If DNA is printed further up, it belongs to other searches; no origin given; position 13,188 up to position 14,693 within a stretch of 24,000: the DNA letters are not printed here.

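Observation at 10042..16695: Uncharacterised six-gene operon: sugar-type ABC importer with two binding proteins, an embedded YhfX-like PLP enzyme and a terminal M20 amidohydrolase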

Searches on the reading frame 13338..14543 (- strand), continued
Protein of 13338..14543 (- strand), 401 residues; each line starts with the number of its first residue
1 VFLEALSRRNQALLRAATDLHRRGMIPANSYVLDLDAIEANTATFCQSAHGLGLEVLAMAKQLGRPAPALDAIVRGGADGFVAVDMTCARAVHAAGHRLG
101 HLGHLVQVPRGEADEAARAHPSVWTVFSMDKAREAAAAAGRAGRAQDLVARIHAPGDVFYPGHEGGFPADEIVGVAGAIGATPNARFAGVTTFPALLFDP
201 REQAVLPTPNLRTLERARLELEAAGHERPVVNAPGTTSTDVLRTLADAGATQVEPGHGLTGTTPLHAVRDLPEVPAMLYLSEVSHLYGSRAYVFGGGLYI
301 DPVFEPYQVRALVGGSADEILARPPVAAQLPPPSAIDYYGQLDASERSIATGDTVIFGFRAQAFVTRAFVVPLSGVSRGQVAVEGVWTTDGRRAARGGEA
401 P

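Call 26: search_protein_families(library=ncbifam, proteins=[L035:5401-6615:+, L035:6612-7871:+, L020:11963-12997:+, L062:12976-13731:+, L010:11230-12243:+], max_evalue=0.00001)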
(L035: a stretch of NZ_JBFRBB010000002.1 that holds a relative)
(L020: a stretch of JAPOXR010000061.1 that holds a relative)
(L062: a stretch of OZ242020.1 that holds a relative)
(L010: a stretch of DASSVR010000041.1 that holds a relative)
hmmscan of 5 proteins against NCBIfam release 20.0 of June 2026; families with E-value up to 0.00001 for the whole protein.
L035:5401-6615:+ (404 aa): 13 families
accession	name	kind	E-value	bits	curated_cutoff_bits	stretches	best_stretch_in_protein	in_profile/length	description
NF047937.1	TransRegNagC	equivalog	2.9e-41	142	650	1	9-378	9-391/399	DNA-binding transcriptional regulator NagC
TIGR00744.1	ROK_glcA_fam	subfamily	1e-38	133.4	260.35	1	83-370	2-307/318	ROK family glucokinase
NF049930.1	TransRegMlc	equivalog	6.9e-33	114.5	530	1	10-370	15-389/405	sugar metabolism global transcriptional regulator Mlc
NF042998.1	bglucokin_BglK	equivalog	2e-27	96.2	550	1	81-367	3-281/291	beta-glucoside kinase BglK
NF003461.0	PRK05082.1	subfamily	1.4e-24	87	283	1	82-369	4-284/291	N-acetylmannosamine kinase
NF007251.0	PRK09698.1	equivalog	1.9e-24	86.5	253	1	79-334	6-253/304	allose kinase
NF047821.1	NactlManKinNanK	equivalog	6.5e-23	81.7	450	1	81-369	3-284/288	N-acetylmannosamine kinase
NF009835.0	PRK13310.1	equivalog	1e-22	80.8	380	1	84-340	5-266/303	N-acetylglucosamine kinase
NF045551.1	GK_Pyrobac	equivalog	1.6e-19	70.4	500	1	82-369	3-278/294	ATP-dependent glucokinase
NF007108.0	PRK09557.1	equivalog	5.9e-19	68.5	443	1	83-345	5-271/303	fructokinase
NF009836.0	PRK13311.1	equivalog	3e-12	46.3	551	1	84-249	5-165/256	N-acetyl-D-glucosamine kinase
NF045550.1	FrctkaseScrK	equivalog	1.2e-11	44.7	400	1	165-347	84-255/293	fructokinase ScrK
NF045942.1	PolPhglucPhase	equivalog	3.1e-08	33.7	250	1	83-232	4-149/242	polyphosphate--glucose phosphotransferase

L035:6612-7871:+ (419 aa): 42 families (the best 25 are shown)
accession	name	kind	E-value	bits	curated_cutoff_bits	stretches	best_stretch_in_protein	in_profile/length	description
TIGR01910.1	DapE-ArgE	subfamily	4.1e-45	154.6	217.6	1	22-400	2-368/373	ArgE/DapE family deacylase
NF005373.0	PRK06915.1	equivalog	3.7e-38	131.6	428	1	62-416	78-420/422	peptidase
TIGR01892.1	AcOrn-deacetyl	equivalog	3e-33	115.4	297.7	1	28-401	7-356/365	acetylornithine deacetylase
NF005306.0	PRK06837.1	subfamily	1.2e-31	110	376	1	64-417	83-425/427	ArgE/DapE family deacylase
NF009555.0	PRK13004.1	equivalog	5.4e-31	107.8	321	1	16-414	13-396/399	YgeY family selenium metabolism-linked hydrolase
NF005710.0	PRK07522.1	subfamily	7.6e-28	97.8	412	1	78-402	70-377/391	acetylornithine deacetylase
NF006365.0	PRK08588.1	subfamily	1.9e-25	90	289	1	15-413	4-380/383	succinyl-diaminopimelate desuccinylase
NF006400.0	PRK08651.1-3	equivalog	2.5e-25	89.1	374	1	75-411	81-404/410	succinyl-diaminopimelate desuccinylase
TIGR03526.1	selenium_YgeY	hypoth_equivalog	7.8e-23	80.9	321.5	1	16-414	11-394/395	YgeY family selenium metabolism-linked hydrolase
TIGR01900.1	dapE-gram_pos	equivalog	1.9e-22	79.7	304.2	1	20-410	5-350/351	succinyl-diaminopimelate desuccinylase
NF006370.0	PRK08596.1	equivalog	2.9e-22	78.8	412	1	40-166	42-165/425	acetylornithine deacetylase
NF006399.0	PRK08651.1-2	equivalog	1.1e-21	77.4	381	1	42-254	36-228/405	succinyl-diaminopimelate desuccinylase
NF003474.0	PRK05111.1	equivalog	1.5e-21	76.8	460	1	71-414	67-381/383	acetylornithine deacetylase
NF006398.0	PRK08651.1-1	equivalog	3.7e-21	75.6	439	1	64-407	69-393/403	succinyl-diaminopimelate desuccinylase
NF006402.0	PRK08651.1-5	equivalog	6.8e-20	71.3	369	1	73-352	55-305/369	succinyl-diaminopimelate desuccinylase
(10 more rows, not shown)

L020:11963-12997:+ (344 aa): 6 families
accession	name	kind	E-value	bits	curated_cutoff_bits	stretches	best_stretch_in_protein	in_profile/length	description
NF046059.1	NagB_SO3506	equivalog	4.3e-79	266.2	430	1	7-344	2-330/330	glucosamine-6-phosphate deaminase NagB-II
NF001484.0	PRK00331.1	subfamily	4.1e-46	157.6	381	1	9-339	254-596/601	isomerizing glutamine--fructose-6-phosphate transaminase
TIGR01135.1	glmS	equivalog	2.5e-45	155.1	418.05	1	46-339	294-602/607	glutamine--fructose-6-phosphate transaminase (isomerizing)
NF041128.1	glucosaP_deam_GlmD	equivalog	1.2e-10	41.1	580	1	94-342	82-322/323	glucosamine-6-phosphate deaminase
NF008481.0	PRK11382.1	equivalog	1.3e-07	31.1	430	1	94-288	95-292/340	fructoselysine 6-phosphate deglycase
NF008458.0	PRK11337.1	equivalog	5e-07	29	378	0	89-140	186-237/293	MurR/RpiR family transcriptional regulator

L062:12976-13731:+ (251 aa): 8 families
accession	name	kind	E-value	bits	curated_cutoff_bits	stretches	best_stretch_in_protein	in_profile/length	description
NF001684.0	PRK00443.1-4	subfamily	7.7e-75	251.8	326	1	1-243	1-244/260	glucosamine-6-phosphate deaminase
TIGR00502.1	nagB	equivalog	9.3e-61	205.4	236.9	1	11-241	15-248/259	glucosamine-6-phosphate deaminase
NF002557.0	PRK02122.1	subfamily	1.3e-53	182.1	384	1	11-246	43-281/653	glucosamine-6-phosphate deaminase-like protein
NF001682.0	PRK00443.1-1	equivalog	4.5e-44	150.8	528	1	3-250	3-243/262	glucosamine-6-phosphate deaminase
NF001685.0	PRK00443.1-5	equivalog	2.7e-37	128.5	513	1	16-236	20-243/266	glucosamine-6-phosphate deaminase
NF007291.0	PRK09762.1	equivalog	3.2e-30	105.5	271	1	2-233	5-234/236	galactosamine-6-phosphate isomerase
NF009022.0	PRK12358.1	equivalog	3.9e-21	75.7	247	1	24-241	24-238/239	glucosamine-6-phosphate deaminase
TIGR01198.1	pgl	equivalog_domain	4.4e-20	72.2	124.45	1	10-238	10-232/234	6-phosphogluconolactonase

L010:11230-12243:+ (337 aa): 9 families
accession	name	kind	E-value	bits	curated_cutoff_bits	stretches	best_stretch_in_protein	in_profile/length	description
NF046059.1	NagB_SO3506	equivalog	1.1e-52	179.4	430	1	2-245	10-251/330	glucosamine-6-phosphate deaminase NagB-II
NF001484.0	PRK00331.1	subfamily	2.7e-48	164.8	381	1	2-332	260-596/601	isomerizing glutamine--fructose-6-phosphate transaminase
TIGR01135.1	glmS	equivalog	7.4e-47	160.1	418.05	1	2-332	259-602/607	glutamine--fructose-6-phosphate transaminase (isomerizing)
NF041128.1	glucosaP_deam_GlmD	equivalog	1.4e-11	44.2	580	1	71-278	73-269/323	glucosamine-6-phosphate deaminase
NF008458.0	PRK11337.1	equivalog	1.1e-08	34.4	378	1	79-128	190-239/293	MurR/RpiR family transcriptional regulator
TIGR02815.1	agaS_fam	subfamily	1e-07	31.3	529.2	1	77-329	92-356/372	putative sugar isomerase, AgaS family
TIGR03127.2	RuMP_HxlB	equivalog_domain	1.5e-07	31.5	160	1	78-134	73-129/178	6-phospho-3-hexuloisomerase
NF008481.0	PRK11382.1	equivalog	3e-07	30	430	1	80-249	95-264/340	fructoselysine 6-phosphate deglycase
NF010701.0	PRK14101.1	equivalog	1.1e-06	27.2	920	1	78-123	516-560/638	bifunctional transcriptional regulator/glucokinase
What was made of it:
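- The NagB-like and SIS proteins score below NCBIfam equivalog cut-offs (252 against 326 bits, and 266 against 430 bits; call 26). The SIS proteins also show weak similarity to FrlB deglycase (call 26). The SIS proteins score far better against NagB-II/GlmS than against FrlB (266 against 31 bits; call 26).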

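Call 27: search_protein_families(library=pfam, proteins=[L035:5401-6615:+, L035:6612-7871:+, L020:11963-12997:+, L062:12976-13731:+, L010:11230-12243:+], max_evalue=0.001)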
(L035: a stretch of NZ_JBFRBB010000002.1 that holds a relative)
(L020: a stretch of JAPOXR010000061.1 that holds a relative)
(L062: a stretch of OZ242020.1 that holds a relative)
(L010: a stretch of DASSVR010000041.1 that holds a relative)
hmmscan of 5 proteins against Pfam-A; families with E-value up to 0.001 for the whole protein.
L035:5401-6615:+ (404 aa): 3 families
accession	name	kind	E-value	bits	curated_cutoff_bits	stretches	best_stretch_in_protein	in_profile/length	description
PF00480.26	ROK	-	1.5e-44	153.1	22.9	1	82-370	2-290/294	ROK family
PF01869.26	BcrAD_BadFG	-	1.5e-08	34.9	31.5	1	84-369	3-269/271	BadF/BadG/BcrA/BcrD ATPase family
PF12802.13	MarR_2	-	0.00032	21.3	27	1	18-57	12-52/61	MarR family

L035:6612-7871:+ (419 aa): 3 families
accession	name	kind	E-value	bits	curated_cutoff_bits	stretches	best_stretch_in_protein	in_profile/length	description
PF01546.33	Peptidase_M20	-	1.6e-24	87.4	24.6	1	81-411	1-205/206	Peptidase family M20/M25/M40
PF07687.19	M20_dimer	-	7.3e-06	26.3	21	1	204-303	5-100/107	Peptidase dimerisation domain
PF04389.22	Peptidase_M28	-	0.00012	22.3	21.3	1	66-160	1-69/193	Peptidase family M28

L020:11963-12997:+ (344 aa): 1 family
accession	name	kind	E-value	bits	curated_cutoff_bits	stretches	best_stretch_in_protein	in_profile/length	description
PF01380.27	SIS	-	3.4e-24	85.5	25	2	46-163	8-125/131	SIS domain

L062:12976-13731:+ (251 aa): 1 family
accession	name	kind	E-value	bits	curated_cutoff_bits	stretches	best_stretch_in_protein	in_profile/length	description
PF01182.26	Glucosamine_iso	-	9e-22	78.5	27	1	10-226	8-220/225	Glucosamine-6-phosphate isomerases/6-phosphogluconolactonase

L010:11230-12243:+ (337 aa): 1 family
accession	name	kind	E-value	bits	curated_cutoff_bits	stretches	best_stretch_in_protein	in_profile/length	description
PF01380.27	SIS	-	6.2e-25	88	25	2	32-151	8-127/131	SIS domain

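Call 33: search_protein_families(library=pfam, proteins=[L062:12006-12833:+, L038:13271-14260:+, L077:2264-3028:+, L080:2911-4053:+, L077:12916-14112:-, L077:14164-15561:+, L074:12040-12822:-, L074:12819-14612:-, L016:8142-9071:+, L002:3623-4657:+], max_evalue=0.0001)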
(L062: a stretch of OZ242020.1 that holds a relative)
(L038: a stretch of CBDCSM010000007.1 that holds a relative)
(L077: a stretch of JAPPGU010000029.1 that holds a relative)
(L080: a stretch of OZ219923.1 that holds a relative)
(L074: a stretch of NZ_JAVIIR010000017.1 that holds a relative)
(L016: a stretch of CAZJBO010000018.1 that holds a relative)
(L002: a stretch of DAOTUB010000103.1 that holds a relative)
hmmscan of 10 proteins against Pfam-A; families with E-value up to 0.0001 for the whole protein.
L062:12006-12833:+ (275 aa): 1 family
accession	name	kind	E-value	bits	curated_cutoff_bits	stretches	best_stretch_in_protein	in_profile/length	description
PF00480.26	ROK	-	2.9e-15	57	22.9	1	29-182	2-153/294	ROK family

L038:13271-14260:+ (329 aa): 1 family
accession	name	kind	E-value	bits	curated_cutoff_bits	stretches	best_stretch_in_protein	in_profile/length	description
PF00248.27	Aldo_ket_red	-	1.9e-64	218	24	1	16-306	2-289/291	Aldo/keto reductase family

L077:2264-3028:+ (254 aa): 1 family
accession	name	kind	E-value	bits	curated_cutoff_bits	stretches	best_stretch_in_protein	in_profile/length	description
PF01144.29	CoA_trans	-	2e-43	148.7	23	1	13-221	3-216/217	Coenzyme A transferase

L080:2911-4053:+ (380 aa): 6 families
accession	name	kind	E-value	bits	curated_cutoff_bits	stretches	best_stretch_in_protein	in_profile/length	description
PF01266.30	DAO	-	3.3e-54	185.2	27.9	1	7-362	1-353/353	FAD dependent oxidoreductase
PF07992.20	Pyr_redox_2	-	8.1e-07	29.2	26.1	0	8-38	145-175/291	Pyridine nucleotide-disulphide oxidoreductase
PF13450.12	NAD_binding_8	-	6.4e-06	26.8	21.9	1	10-36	1-27/68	NAD(P)-binding Rossmann-like domain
PF13738.12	Pyr_redox_3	-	7.8e-06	25.8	30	0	179-217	96-134/305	Pyridine nucleotide-disulphide oxidoreductase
PF01494.25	FAD_binding_3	-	2.2e-05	24.3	22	0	7-44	3-40/349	FAD binding domain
PF01134.28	GIDA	-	2.2e-05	24.2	22.1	1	7-36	1-29/391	Glucose inhibited division protein A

L077:12916-14112:- (398 aa): 2 families
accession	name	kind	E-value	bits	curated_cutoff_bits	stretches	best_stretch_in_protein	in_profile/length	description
PF01513.26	NAD_kinase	-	1.6e-21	77.4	25.5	1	36-193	1-127/130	ATP-NAD kinase N-terminal domain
PF20143.4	NAD_kinase_C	-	2.1e-11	44.1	23.7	1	261-393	5-123/126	ATP-NAD kinase C-terminal domain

L077:14164-15561:+ (465 aa): 1 family
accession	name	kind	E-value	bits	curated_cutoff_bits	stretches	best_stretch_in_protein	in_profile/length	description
PF02347.22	GDC-P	-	1.2e-45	156.6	26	1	12-384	7-363/429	Glycine cleavage system P-protein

L074:12040-12822:- (260 aa): 3 families
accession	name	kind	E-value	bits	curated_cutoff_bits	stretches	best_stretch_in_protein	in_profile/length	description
PF02358.22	Trehalose_PPase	-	1.3e-22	80.5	27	1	19-223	1-218/235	Trehalose-phosphatase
PF05116.19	S6PP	-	1.8e-05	24.9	20.3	0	17-76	4-57/247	Sucrose-6F-phosphate phosphohydrolase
PF08282.18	Hydrolase_3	-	4.9e-05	23.6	20.9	0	18-78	1-55/255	haloacid dehalogenase-like hydrolase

L074:12819-14612:- (597 aa): 1 family
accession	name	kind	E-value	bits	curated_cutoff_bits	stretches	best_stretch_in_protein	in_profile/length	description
PF00982.27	Glyco_transf_20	-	1.4e-120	403.7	32.5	1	91-556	2-470/473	Glycosyltransferase family 20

L016:8142-9071:+ (309 aa): 1 family
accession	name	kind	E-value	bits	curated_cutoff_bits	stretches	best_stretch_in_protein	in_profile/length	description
PF00528.27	BPD_transp_1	-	1.7e-18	67.5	26.4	1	100-299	2-171/184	Binding-protein-dependent transport system inner membrane component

L002:3623-4657:+ (344 aa): 4 families
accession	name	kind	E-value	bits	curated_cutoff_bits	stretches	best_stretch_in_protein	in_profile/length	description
PF13377.12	Peripla_BP_3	-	8.2e-39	133.8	26.5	1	180-341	1-167/167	Periplasmic binding protein-like domain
PF00532.27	Peripla_BP_1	-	6.3e-23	82.1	22.2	1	71-323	2-264/281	Periplasmic binding proteins and sugar binding domain of LacI family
PF13407.12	Peripla_BP_4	-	1.1e-19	71.4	35.1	1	73-323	1-257/258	Periplasmic binding protein domain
PF00356.27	LacI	-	1.4e-17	63.6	27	1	14-59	1-46/46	Bacterial regulatory proteins, lacI family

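Call 34: search_solved_structures(query=A1, max_evalue=10)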
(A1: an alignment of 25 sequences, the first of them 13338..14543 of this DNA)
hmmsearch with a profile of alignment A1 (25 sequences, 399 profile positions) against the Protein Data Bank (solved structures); distinct sequences matched with E-value up to 10: 4.
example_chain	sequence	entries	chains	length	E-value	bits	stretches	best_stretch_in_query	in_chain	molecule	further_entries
4kbx_A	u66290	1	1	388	9.2e-103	347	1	1-392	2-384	Uncharacterized protein YhfX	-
4v15_A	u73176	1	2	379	3.9e-05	25.5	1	25-239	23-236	D-THREONINE ALDOLASE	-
6qkb_A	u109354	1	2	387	0.0062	18.2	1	24-238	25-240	D-3-hydroxyaspartate aldolase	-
7dib_A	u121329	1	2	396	0.036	15.7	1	28-238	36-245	D-threonine aldolase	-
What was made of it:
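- On Alanine racemase (functional family): The profile search of the PDB returns aldolases but no racemase at E up to 10 (call 34).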
